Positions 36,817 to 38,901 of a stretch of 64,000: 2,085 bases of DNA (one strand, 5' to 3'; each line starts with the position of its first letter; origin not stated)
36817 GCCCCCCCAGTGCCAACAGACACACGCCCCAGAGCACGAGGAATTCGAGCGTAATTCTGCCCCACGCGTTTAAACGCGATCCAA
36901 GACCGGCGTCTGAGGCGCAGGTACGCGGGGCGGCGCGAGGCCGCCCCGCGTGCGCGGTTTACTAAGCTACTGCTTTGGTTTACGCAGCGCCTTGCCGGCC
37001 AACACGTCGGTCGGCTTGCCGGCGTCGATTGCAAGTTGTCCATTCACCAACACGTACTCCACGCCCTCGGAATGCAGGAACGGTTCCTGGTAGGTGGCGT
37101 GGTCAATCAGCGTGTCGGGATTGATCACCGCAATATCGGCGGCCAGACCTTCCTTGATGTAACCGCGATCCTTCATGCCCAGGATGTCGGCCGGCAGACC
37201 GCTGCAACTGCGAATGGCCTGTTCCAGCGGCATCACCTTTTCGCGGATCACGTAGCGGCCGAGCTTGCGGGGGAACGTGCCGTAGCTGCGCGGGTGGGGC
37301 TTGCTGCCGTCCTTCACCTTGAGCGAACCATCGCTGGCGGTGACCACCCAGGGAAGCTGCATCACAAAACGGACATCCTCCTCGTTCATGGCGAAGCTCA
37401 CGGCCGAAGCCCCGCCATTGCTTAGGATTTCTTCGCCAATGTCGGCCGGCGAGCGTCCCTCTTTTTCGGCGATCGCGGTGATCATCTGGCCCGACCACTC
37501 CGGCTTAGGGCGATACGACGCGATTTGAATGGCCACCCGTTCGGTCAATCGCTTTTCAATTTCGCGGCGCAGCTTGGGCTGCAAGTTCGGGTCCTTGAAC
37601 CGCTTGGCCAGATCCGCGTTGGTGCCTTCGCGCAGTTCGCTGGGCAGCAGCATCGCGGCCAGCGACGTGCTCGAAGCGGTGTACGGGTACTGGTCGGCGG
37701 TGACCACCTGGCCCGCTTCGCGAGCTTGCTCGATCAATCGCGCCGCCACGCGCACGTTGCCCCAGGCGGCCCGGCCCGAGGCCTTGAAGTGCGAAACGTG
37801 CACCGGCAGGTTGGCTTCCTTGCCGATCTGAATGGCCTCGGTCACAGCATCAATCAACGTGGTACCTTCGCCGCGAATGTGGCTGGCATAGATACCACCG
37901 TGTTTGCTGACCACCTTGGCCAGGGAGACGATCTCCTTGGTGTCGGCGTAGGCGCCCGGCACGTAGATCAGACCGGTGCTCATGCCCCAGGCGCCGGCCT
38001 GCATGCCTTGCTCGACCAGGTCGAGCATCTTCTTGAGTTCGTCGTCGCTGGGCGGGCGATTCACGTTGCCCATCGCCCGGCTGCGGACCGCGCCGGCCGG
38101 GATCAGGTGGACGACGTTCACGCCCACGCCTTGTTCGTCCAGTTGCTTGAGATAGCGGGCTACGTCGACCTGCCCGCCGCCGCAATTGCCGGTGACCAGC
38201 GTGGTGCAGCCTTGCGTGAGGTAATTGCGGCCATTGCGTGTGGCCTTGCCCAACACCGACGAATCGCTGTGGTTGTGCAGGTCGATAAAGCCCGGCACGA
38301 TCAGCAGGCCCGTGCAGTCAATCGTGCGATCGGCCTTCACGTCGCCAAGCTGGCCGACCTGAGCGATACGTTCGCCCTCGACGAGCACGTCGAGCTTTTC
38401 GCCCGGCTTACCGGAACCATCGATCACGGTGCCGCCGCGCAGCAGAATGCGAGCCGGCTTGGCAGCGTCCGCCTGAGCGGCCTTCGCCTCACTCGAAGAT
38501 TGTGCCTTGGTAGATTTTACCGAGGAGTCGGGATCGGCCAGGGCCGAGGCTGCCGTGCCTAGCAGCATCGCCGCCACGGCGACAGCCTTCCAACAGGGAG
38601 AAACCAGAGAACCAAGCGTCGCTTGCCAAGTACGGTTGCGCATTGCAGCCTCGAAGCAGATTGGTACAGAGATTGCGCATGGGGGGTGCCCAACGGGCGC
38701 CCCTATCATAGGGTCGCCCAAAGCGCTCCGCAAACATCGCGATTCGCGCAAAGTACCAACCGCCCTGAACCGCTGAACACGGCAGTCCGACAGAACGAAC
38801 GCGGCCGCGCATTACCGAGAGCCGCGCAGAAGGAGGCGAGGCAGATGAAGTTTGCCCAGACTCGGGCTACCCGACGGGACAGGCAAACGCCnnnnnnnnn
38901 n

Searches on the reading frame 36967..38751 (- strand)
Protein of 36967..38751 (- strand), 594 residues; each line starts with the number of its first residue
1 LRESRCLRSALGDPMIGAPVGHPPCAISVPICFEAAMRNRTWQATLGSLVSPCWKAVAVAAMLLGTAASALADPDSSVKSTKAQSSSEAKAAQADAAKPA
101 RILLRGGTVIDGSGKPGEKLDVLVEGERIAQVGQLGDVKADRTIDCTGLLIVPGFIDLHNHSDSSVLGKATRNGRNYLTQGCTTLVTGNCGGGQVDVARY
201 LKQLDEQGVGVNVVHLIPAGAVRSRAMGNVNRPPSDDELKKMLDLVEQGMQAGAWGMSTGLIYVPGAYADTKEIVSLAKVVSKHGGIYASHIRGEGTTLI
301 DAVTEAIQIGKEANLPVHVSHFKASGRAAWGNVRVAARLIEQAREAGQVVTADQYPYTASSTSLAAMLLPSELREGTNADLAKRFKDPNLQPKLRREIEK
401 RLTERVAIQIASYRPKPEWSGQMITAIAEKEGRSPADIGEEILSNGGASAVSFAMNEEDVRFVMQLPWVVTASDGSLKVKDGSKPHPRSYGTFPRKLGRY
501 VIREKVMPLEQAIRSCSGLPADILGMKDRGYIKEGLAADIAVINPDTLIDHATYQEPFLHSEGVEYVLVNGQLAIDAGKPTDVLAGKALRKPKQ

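Call 7: search_protein_families(library=pfam, proteins=[window:36967-38751:-], max_evalue=0.01)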
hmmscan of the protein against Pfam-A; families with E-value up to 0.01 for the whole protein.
window:36967-38751:- (594 aa): 3 families
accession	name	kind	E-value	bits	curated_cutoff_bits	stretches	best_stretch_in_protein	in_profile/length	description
PF07969.17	Amidohydro_3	-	3.7e-28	99.7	29.7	1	142-573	1-470/472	Amidohydrolase family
PF01979.26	Amidohydro_1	-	5.8e-12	45.9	25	1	151-572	2-343/345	Amidohydrolase family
PF22039.1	HUTI_composite_bact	-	0.0088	16.1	25.5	0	122-140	3-21/26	Imidazolonepropionase-like composite domain, bacteria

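Call 8: search_protein_families(library=ncbifam, proteins=[window:36967-38751:-], max_evalue=0.01)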
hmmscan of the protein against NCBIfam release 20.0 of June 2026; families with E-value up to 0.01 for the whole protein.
window:36967-38751:- (594 aa): 64 families (the best 25 are shown)
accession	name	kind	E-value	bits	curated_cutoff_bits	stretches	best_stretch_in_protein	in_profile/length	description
NF006560.0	PRK09061.1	subfamily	9.9e-66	222.1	340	1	90-592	16-514/517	amidohydrolase family protein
NF006689.0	PRK09237.1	equivalog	4.1e-19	68.4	371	1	101-198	4-103/383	amidohydrolase/deacetylase family metallohydrolase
TIGR02033.1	D-hydantoinase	equivalog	4.3e-16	58.9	393.25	1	102-179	1-75/454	dihydropyrimidinase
TIGR00857.1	pyrC_multi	subfamily_domain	5.5e-14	52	279.05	2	119-163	5-49/412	dihydroorotase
NF009060.0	PRK12394.1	equivalog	8e-14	51.2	442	1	102-192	5-95/381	metallo-dependent hydrolase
NF005791.0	PRK07627.1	equivalog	1.5e-13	50.5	442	1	101-229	2-134/425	dihydroorotase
TIGR03121.1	one_C_dehyd_A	equivalog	8.3e-13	47.4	392.75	2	102-162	2-62/556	formylmethanofuran dehydrogenase subunit A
NF011990.0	PRK15446.2-6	subfamily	1.3e-12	47.1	233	2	501-562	319-370/390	alpha-D-ribose 1-methylphosphonate 5-triphosphate diphosphatase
TIGR02318.1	phosphono_phnM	equivalog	2.1e-12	46.7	390.55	2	505-548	318-361/376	phosphonate metabolism protein PhnM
NF004839.0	PRK06189.1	equivalog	3.3e-12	45.8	631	1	103-165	6-66/451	allantoinase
NF006559.0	PRK09060.1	equivalog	4.2e-12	45.1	482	1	100-161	5-64/444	dihydroorotase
NF006056.0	PRK08204.1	subfamily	5e-12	45.3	391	1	100-173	3-78/449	hypothetical protein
NF006844.0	PRK09357.2-5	equivalog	7e-12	45.1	701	1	101-223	3-128/422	dihydroorotase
NF011987.0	PRK15446.2-3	subfamily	7.4e-12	44.8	253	2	503-548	323-368/395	alpha-D-ribose 1-methylphosphonate 5-triphosphate diphosphatase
NF006688.0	PRK09236.1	equivalog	1e-11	44.4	535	2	502-589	343-440/444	dihydroorotase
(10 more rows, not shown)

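Call 49: search_solved_structures(query=window:36967-38643:-, max_evalue=1e-10)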
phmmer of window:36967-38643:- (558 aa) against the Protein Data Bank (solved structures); distinct sequences matched with E-value up to 1e-10: 8.
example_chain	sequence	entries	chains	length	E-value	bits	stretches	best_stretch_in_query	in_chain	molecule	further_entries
1rjp_A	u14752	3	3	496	9e-78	265.6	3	163-329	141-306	D-aminoacylase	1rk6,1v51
1m7j_A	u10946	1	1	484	1.5e-77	264.9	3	163-329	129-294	D-aminoacylase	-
1rjq_A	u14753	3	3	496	3.2e-77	263.8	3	163-329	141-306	D-aminoacylase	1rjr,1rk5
1v4y_A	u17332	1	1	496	2.5e-76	260.8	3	163-329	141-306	D-aminoacylase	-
3gip_A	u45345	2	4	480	1.6e-74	254.9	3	372-554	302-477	N-acyl-D-glutamate deacylase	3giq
9g5m_A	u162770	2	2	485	2.6e-70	241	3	364-555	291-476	Amidohydrolase family protein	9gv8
9kb1_A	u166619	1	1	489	1.5e-59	205.5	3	164-329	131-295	PpOngB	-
9kb3_A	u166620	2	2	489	9.4e-59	202.9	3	164-328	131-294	Carbohydrate de-N-acetylated protein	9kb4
